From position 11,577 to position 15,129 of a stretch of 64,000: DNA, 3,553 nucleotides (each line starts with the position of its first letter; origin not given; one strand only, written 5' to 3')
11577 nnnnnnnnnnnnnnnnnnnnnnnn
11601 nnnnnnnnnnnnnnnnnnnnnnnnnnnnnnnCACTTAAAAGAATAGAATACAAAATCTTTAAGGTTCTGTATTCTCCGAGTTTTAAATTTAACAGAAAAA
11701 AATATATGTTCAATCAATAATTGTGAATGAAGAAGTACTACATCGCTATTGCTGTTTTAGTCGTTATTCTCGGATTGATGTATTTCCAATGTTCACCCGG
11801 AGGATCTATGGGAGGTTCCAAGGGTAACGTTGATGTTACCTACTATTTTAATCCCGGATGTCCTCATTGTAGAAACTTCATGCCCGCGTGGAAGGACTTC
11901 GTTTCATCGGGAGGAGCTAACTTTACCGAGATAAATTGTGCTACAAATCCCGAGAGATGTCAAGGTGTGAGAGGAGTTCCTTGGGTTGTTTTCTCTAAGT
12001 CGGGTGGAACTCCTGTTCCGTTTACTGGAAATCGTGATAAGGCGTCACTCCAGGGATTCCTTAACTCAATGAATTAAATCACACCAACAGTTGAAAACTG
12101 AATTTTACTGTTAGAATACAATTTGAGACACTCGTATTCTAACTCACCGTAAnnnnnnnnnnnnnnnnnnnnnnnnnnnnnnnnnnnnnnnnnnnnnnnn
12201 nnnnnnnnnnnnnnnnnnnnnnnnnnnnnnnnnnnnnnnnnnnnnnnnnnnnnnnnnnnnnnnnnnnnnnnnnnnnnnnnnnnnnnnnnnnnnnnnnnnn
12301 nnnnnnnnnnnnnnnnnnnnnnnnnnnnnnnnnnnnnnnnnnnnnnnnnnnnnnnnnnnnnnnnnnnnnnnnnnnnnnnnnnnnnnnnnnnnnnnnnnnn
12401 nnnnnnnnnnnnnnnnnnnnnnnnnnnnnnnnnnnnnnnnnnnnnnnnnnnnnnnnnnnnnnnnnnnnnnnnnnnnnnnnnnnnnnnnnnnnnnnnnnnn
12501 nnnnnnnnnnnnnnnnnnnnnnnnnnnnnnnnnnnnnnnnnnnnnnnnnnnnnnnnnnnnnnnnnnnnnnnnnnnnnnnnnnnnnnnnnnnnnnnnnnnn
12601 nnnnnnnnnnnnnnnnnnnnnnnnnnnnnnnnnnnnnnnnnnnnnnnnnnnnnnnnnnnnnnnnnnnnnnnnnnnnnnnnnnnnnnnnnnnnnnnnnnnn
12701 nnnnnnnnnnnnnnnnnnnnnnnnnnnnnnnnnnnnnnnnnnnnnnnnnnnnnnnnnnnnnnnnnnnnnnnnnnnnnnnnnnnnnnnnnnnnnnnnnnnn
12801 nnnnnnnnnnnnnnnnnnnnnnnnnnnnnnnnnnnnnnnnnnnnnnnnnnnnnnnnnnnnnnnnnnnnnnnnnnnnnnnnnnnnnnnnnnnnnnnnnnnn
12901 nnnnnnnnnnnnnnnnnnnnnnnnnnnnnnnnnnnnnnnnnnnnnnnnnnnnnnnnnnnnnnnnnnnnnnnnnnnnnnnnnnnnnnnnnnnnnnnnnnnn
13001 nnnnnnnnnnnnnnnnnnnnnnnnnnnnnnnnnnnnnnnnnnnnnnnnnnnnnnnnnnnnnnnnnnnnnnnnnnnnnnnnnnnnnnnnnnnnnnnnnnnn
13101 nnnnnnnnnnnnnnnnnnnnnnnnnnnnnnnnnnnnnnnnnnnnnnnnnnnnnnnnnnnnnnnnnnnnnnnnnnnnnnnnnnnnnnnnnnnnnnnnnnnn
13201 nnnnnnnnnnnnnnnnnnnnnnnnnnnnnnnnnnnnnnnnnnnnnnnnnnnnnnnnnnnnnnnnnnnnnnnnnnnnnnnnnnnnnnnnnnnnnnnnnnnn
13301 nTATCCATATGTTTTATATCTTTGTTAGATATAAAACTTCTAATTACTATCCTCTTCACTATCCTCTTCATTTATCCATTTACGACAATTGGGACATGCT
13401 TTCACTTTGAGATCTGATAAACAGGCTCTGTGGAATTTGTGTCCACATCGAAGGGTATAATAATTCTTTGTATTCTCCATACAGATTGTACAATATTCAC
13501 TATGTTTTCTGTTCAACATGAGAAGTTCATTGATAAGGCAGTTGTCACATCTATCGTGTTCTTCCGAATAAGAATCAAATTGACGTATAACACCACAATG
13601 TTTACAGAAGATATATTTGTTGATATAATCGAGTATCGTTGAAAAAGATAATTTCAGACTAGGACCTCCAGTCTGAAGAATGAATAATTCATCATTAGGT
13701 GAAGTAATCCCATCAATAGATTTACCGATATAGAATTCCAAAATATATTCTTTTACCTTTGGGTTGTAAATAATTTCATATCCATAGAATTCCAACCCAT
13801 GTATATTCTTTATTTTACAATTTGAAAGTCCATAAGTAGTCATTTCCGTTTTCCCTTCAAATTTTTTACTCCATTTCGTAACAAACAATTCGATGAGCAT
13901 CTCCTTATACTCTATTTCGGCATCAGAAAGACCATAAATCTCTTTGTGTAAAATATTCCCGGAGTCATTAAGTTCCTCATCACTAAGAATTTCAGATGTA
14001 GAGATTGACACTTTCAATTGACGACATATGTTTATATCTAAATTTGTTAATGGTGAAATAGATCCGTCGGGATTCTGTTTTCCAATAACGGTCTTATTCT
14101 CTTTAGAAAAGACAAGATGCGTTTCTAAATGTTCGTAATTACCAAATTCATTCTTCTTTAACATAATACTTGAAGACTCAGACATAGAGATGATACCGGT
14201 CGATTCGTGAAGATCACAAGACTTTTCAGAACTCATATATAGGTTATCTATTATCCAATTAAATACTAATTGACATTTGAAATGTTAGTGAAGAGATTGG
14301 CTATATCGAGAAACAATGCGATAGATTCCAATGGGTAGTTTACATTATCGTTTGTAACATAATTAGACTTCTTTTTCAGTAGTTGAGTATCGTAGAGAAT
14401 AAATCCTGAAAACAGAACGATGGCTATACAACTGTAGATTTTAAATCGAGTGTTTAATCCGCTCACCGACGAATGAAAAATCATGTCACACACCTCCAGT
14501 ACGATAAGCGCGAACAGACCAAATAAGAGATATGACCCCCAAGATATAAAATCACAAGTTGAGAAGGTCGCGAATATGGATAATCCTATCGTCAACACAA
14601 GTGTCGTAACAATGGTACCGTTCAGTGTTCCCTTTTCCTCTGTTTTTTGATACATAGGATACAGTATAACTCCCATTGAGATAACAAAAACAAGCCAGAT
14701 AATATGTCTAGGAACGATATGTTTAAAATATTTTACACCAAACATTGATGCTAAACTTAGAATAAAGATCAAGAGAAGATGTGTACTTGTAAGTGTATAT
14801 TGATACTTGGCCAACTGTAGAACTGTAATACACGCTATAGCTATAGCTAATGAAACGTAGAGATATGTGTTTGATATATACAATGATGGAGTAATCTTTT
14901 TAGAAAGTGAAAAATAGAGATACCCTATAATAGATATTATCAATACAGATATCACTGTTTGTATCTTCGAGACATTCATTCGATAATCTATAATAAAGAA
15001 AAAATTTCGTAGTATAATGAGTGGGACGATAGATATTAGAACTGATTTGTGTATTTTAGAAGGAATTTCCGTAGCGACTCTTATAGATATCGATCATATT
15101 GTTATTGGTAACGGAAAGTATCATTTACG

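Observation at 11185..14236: ADP-ribosylation-linked module: NADAR protein, thioredoxin-fold protein, WWE-PARP and RING E3 in one 3-kb block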

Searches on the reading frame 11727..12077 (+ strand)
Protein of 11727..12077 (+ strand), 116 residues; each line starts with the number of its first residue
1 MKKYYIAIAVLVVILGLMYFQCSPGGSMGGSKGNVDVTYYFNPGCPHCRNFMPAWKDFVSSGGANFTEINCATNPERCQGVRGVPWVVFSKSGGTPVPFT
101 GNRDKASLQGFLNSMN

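Call 3: search_protein_families(library=pfam, proteins=[window:11727-12077:+], max_evalue=1)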
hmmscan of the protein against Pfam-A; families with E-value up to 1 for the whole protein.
window:11727-12077:+ (116 aa): 5 families
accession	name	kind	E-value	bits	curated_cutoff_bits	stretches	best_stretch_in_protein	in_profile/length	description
PF00085.26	Thioredoxin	-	1.1e-08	35.4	23.5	1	38-113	23-102/103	Thioredoxin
PF13462.12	Thioredoxin_4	-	0.0007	20.3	23.2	1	28-56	8-36/165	Thioredoxin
PF13192.12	Thioredoxin_3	-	0.0093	16.4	24.8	1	41-88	6-54/76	Thioredoxin domain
PF00462.30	Glutaredoxin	-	0.018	15.6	22.9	1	37-82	1-42/60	Glutaredoxin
PF13098.12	Thioredoxin_2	-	0.19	12.5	27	1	38-93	10-85/104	Thioredoxin-like domain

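Call 54: search_protein_families(library=ncbifam, proteins=[window:11727-12077:+], max_evalue=0.1)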
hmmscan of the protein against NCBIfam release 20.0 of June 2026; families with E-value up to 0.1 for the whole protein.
window:11727-12077:+ (116 aa): 11 families
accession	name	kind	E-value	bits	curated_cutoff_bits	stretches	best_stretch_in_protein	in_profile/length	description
TIGR01126.1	pdi_dom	equivalog_domain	1.9e-08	34.5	107.2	1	38-114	19-103/105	protein disulfide-isomerase domain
TIGR01130.1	ER_PDI_fam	subfamily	1.7e-05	24.6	344.25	1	40-114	370-450/476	protein disulfide-isomerase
NF041212.1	Uxx_star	subfamily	0.00069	19.8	66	1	37-80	1-40/70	Uxx-star family glutaredoxin-like (seleno)protein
TIGR01068.1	thioredoxin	equivalog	0.00085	19.4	96.8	1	38-114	19-99/101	thioredoxin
TIGR02196.1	GlrX_YruB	hypoth_equivalog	0.0032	18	88.55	1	37-88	2-55/74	glutaredoxin-like protein, YruB-family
NF008229.0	PRK10996.1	equivalog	0.0055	16.4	125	1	38-114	57-137/141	thioredoxin TrxC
TIGR02738.1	TrbB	equivalog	0.0093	15.7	132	1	37-64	54-81/153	type-F conjugative transfer system pilin assembly thiol-disulfide isomerase TrbB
NF047338.1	gluta_UXX_star_3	exception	0.011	15.8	97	1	37-77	1-37/70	UXX-star (seleno)protein family 3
NF047697.1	ThioredTrxAClost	equivalog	0.027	14.7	140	1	37-93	21-81/105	thioredoxin TrxA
NF008657.0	PRK11657.1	equivalog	0.038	13.2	124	1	32-64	115-148/251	thiol:disulfide interchange protein DsbG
TIGR01295.2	PedC_BrcD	equivalog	0.096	12.5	120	0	44-61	66-83/152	PedC/BrcD family bacteriocin maturation disulfide isomerase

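Call 55: search_protein_families(library=padloc, proteins=[window:11727-12077:+], max_evalue=0.1)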
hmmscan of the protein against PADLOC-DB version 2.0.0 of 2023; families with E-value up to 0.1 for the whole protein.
window:11727-12077:+ (116 aa): 0 families

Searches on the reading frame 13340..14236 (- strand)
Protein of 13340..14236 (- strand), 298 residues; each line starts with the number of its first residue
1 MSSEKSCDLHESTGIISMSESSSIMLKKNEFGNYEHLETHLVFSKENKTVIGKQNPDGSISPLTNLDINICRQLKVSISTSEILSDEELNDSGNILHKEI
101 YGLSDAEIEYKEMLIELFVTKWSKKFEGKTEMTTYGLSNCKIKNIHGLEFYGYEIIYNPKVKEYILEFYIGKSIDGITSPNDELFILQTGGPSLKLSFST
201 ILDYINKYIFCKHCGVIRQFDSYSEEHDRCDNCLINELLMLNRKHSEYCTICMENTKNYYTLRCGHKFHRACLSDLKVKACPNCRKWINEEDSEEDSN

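Call 3: search_protein_families(library=pfam, proteins=[window:13340-14236:-], max_evalue=1)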
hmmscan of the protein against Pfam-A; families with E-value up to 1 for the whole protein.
window:13340-14236:- (298 aa): 17 families
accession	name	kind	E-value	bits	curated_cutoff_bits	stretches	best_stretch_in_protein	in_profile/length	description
PF13639.12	zf-RING_2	-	3.2e-07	31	27.3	1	249-285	3-44/44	Ring finger domain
PF13920.12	zf-C3HC4_3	-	4.5e-07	30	27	1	246-289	2-47/49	Zinc finger, C3HC4 type (RING finger)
PF13923.12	zf-C3HC4_2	-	1.1e-05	25.6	27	1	248-284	1-40/40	Zinc finger, C3HC4 type (RING finger)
PF00097.31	zf-C3HC4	-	1.7e-05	25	21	1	249-284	1-40/40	Zinc finger, C3HC4 type (RING finger)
PF17123.11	zf-RING_11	-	2.4e-05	24.3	27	1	249-273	2-29/29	RING-like zinc finger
PF14634.12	zf-RING_5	-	0.00028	21.2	27.9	1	249-286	2-43/43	zinc-RING finger domain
PF14447.12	Prok-RING_4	-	0.00085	19.6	27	1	249-291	1-43/46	Prokaryotic RING finger family 4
PF13445.12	zf-RING_UBOX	-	0.0012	19.3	25.2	1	249-275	1-29/39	RING-type zinc-finger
PF12678.13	zf-rbx1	-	0.0073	17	31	1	245-285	10-55/55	RING-H2 zinc finger domain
PF15227.12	zf-C3HC4_4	-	0.023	15.2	30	1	249-279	1-31/42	zinc finger of C3HC4-type, RING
PF12773.13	DZR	-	0.072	13.7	27.3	0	207-233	11-30/45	Double zinc ribbon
PF23413.1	zf_RING_Vps8_fungal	-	0.18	12.6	27.4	1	254-276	35-57/58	Vps8 RING zinc finger, fungal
PF24921.1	RING_XB3-XBAT31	-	0.27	11.8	50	1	249-279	2-32/57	E3 ubiquitin-protein ligase XB3/XBAT31 RING finger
PF23580.1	Znf_XAF1_N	-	0.32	10.9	27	0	280-289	7-16/30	XIAP-associated factor 1-like, N-terminal zinc finger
PF13453.11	Zn_ribbon_TFIIB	-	0.49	10.3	22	1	263-285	4-26/41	Transcription factor zinc-finger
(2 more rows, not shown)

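Call 39: find_homologous_proteins(query=window:13340-14236:-, max_evalue=0.001)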
Query window:13340-14236:- (298 aa): 18 proteins with E <= 0.001 among 538 candidates.
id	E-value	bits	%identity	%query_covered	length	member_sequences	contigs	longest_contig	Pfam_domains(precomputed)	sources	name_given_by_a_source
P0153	2.0e-198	676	100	100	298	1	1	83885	PF17123.12,PF00097.32,PF13923.13,PF13920.13,PF13639.13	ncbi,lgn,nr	ncbi:MAG: RING finger domain-containing protein [Candidatus Colwellbacteria bacterium]|nr:RING finge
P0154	5.3e-136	471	72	94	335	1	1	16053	PF00097.32,PF13639.13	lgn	-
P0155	3.8e-130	451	66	100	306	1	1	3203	PF00097.32,PF13923.13,PF13920.13,PF13639.13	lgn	-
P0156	1.5e-128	446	67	99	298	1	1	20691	PF00097.32,PF13923.13,PF13920.13,PF13639.13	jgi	-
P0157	4.3e-125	435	61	97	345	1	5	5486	PF13923.13,PF13920.13,PF13639.13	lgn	-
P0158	6.1e-85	303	71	62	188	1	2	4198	PF00097.32,PF13923.13,PF13639.13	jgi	jgi:hypothetical protein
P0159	7.1e-75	270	45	93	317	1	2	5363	PF13639.13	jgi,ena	-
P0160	2.7e-65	239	43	93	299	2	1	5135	PF00097.32,PF14634.13,PF13923.13,PF13920.13,PF13639.13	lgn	-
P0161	1.1e-63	233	50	63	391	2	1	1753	PF13923.13,PF13920.13,PF13639.13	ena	-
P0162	1.6e-63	233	36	94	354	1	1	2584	PF00097.32,PF14634.13,PF13923.13,PF13920.13,PF13639.13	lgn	-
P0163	2.1e-59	219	36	93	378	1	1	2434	PF00097.32,PF13923.13,PF13920.13,PF13639.13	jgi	jgi:hypothetical protein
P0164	6.2e-47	178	46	60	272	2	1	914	PF17123.12,PF00097.32,PF14634.13,PF13920.13,PF13639.13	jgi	jgi:hypothetical protein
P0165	1.2e-40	158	42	73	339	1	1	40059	PF00097.32,PF13923.13,PF13920.13,PF13639.13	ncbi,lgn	-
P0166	2.2e-14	71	36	51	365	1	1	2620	PF17123.12,PF00097.32,PF13920.13,PF13639.13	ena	-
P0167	6.0e-11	60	51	23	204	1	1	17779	PF02037.34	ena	-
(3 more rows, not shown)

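Call 40: find_encoding_contigs(protein=P0165, flank=10000, max_places=3)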
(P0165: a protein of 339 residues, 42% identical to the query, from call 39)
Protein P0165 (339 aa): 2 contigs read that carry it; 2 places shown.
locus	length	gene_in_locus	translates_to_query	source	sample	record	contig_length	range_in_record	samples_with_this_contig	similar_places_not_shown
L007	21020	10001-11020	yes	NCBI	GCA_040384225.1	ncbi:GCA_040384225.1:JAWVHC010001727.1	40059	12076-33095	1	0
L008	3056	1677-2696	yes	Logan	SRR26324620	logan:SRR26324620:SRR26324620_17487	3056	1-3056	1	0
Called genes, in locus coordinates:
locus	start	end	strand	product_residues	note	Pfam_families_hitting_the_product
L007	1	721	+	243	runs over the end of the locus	PF04326:SLFN_AlbA_2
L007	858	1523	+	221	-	-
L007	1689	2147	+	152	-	PF07661:MORN_2 (faint)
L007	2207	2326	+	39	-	-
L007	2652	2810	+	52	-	-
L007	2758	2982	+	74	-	-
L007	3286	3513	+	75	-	-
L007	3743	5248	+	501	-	PF16903:Capsid_N, PF04451:Capsid_NCLDV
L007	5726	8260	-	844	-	PF24308:DUF7487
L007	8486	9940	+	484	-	-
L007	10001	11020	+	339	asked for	PF00097:zf-C3HC4 (weak), PF13639:zf-RING_2, PF13920:zf-C3HC4_3 (weak), PF13923:zf-C3HC4_2 (weak)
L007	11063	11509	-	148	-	PF07661:MORN_2 (faint)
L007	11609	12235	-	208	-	-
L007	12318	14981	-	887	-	PF00852:Glyco_transf_10 (weak)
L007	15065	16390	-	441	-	-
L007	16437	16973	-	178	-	-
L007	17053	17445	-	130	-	-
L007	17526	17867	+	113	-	-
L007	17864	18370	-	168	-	-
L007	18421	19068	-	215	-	PF01151:ELO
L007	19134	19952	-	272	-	-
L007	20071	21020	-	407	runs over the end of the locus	PF00535:Glycos_transf_2 (weak)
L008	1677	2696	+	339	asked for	PF00097:zf-C3HC4 (weak), PF13639:zf-RING_2, PF13920:zf-C3HC4_3 (weak), PF13923:zf-C3HC4_2 (weak)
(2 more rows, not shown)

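Call 41: find_encoding_contigs(protein=P0157, flank=6000, max_places=3)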
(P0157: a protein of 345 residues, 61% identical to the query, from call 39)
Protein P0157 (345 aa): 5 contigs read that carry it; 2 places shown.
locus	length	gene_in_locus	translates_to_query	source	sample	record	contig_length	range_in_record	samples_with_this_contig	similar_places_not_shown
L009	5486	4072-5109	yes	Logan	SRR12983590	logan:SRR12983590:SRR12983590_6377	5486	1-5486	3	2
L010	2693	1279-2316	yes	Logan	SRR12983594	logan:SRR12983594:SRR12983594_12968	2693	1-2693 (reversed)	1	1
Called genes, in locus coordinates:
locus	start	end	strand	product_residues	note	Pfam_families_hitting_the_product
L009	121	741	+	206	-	-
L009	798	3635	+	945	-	-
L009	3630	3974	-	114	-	-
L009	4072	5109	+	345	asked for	PF13639:zf-RING_2, PF13920:zf-C3HC4_3 (weak), PF13923:zf-C3HC4_2 (weak)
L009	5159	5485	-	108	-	?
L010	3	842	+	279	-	?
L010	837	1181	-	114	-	-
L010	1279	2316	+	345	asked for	PF13639:zf-RING_2, PF13920:zf-C3HC4_3 (weak), PF13923:zf-C3HC4_2 (weak)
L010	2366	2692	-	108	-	?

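Call 42: find_encoding_contigs(protein=P0159, flank=6000, max_places=3)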
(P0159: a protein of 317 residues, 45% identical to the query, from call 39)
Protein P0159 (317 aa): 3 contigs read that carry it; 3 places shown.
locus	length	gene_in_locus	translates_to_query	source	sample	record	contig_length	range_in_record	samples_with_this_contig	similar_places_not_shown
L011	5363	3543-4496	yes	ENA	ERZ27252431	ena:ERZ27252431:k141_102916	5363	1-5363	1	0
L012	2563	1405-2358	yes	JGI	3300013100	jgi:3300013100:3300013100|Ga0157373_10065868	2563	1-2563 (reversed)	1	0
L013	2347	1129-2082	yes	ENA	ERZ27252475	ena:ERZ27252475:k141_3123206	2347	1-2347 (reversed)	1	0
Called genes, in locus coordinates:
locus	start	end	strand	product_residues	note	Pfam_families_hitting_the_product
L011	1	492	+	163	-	?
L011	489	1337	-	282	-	-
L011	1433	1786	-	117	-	-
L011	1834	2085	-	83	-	-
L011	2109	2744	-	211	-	-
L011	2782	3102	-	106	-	-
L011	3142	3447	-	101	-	-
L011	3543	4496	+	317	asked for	PF13639:zf-RING_2 (weak)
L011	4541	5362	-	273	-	?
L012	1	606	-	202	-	?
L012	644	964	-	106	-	-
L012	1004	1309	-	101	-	-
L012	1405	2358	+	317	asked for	PF13639:zf-RING_2 (weak)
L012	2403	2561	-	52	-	?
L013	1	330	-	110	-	?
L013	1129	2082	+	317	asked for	PF13639:zf-RING_2 (weak)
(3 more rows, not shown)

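Call 43: find_encoding_contigs(protein=P0160, flank=6000, max_places=3)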
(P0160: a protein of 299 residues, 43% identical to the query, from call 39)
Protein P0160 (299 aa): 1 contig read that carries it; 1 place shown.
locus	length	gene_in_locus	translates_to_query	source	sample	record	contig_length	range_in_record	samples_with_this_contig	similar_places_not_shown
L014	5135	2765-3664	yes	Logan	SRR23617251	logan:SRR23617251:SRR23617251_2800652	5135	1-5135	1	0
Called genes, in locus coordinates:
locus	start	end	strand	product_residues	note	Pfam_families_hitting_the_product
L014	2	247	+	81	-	?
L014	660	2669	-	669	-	PF05686:Glyco_transf_90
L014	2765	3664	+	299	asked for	PF00097:zf-C3HC4 (weak), PF13639:zf-RING_2 (weak), PF13920:zf-C3HC4_3 (weak), PF13923:zf-C3HC4_2 (weak), PF14634:zf-RING_5 (weak)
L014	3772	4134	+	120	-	-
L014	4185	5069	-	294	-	PF04488:Gly_transf_sug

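Call 54: search_protein_families(library=ncbifam, proteins=[window:13340-14236:-], max_evalue=0.1)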
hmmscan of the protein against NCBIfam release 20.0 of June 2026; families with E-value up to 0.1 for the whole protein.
window:13340-14236:- (298 aa): 1 family
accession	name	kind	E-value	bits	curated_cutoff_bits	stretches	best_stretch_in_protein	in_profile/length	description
TIGR02605.1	CxxC_CxxC_SSSS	subfamily_domain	0.072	13.2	31.3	0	263-286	10-34/52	FmdB family zinc ribbon protein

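Call 55: search_protein_families(library=padloc, proteins=[window:13340-14236:-], max_evalue=0.1)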
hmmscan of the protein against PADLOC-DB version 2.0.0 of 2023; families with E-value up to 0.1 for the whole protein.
window:13340-14236:- (298 aa): 0 families

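Call 59: predict_structure(alignment_id=A4)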
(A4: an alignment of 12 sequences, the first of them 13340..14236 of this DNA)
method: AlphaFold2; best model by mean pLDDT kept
length: 298 residues; sequences in the alignment: 12
mean_pLDDT: 72.2   pTM: 0.48
mean pLDDT of the five models: 72.2, 71.7, 71.6, 71.3, 69.3
residues with pLDDT >= 90: 52; 70-90: 143; 50-70: 49; < 50: 54
segments of 3 or more residues with pLDDT < 50: 1-22, 85-101, 175-177, 242-246, 293-298
pLDDT, mean of each block of 10 residues (from residue 1): 31 33 74 87 84 87 84 76 42 40 73 91 89 84 81 91 91 53 79 93 87 79 86 75 56 66 67 73 63 43
secondary structure, 60 per line:
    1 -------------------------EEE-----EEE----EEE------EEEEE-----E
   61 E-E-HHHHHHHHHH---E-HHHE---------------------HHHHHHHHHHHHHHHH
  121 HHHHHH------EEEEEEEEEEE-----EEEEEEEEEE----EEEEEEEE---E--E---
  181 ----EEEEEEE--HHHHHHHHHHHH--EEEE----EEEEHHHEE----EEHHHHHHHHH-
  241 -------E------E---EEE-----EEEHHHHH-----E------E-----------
elements in order: E26-28 E34-36 E41-43 E50-54 H65-74 H105-126 E133-143 E149-158 E163-170 E185-191 H194-205 E208-211 E216-219 H231-239 E259-261 E267-269 H270-274

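Call 86: find_related_loci(query=A4, collection=viral_contigs, flank=10000)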
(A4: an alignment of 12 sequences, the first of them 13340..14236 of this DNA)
Query A4 (298 aa) in viral_contigs; peptide patterns used: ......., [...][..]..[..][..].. (x = any residue, [..] = any of these).
81 stretches matched a pattern; 36 encode a relative of the query (tblastn E <= 1e-3); 36 distinct loci.
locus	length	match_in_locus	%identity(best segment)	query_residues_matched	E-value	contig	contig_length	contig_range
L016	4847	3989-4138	46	247-291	2e-7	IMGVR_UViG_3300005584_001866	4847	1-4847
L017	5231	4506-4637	50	247-285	4e-7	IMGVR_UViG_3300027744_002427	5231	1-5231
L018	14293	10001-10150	44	247-291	6e-7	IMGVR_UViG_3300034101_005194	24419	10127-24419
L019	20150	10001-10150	44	247-291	6e-7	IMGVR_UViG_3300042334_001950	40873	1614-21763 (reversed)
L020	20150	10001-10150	44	247-291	6e-7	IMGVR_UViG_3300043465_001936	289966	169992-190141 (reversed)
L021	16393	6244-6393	44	247-291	6e-7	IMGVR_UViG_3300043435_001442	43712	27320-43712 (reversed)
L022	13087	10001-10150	44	247-291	6e-7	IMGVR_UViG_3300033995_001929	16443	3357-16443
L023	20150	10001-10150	44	247-291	6e-7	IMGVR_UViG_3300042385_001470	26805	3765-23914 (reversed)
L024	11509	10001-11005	44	249-288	1e-5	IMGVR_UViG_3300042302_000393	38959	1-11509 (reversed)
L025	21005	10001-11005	44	249-288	1e-5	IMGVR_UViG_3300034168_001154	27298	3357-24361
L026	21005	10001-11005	44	249-288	1e-5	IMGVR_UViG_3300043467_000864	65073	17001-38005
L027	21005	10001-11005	44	249-288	1e-5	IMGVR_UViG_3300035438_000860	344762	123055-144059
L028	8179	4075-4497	29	170-291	1e-5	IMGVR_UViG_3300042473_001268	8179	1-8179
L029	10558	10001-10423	29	170-291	1e-5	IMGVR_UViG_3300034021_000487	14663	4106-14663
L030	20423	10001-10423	29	170-291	1e-5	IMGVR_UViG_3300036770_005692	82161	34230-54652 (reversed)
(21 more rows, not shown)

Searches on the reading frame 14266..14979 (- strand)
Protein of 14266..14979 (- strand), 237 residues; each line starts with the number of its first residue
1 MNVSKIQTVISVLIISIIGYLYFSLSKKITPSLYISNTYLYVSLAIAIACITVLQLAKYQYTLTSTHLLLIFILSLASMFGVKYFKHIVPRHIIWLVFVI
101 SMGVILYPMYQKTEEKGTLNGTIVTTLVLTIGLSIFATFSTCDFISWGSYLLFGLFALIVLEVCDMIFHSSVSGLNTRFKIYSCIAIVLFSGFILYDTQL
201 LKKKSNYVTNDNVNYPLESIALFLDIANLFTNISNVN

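Call 3: search_protein_families(library=pfam, proteins=[window:14266-14979:-], max_evalue=1)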
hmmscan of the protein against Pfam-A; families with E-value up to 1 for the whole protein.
window:14266-14979:- (237 aa): 1 family
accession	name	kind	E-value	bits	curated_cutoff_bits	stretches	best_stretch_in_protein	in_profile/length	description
PF01027.25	Bax1-I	-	3.5e-27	96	34.1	1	34-233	3-203/207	Inhibitor of apoptosis-promoting Bax1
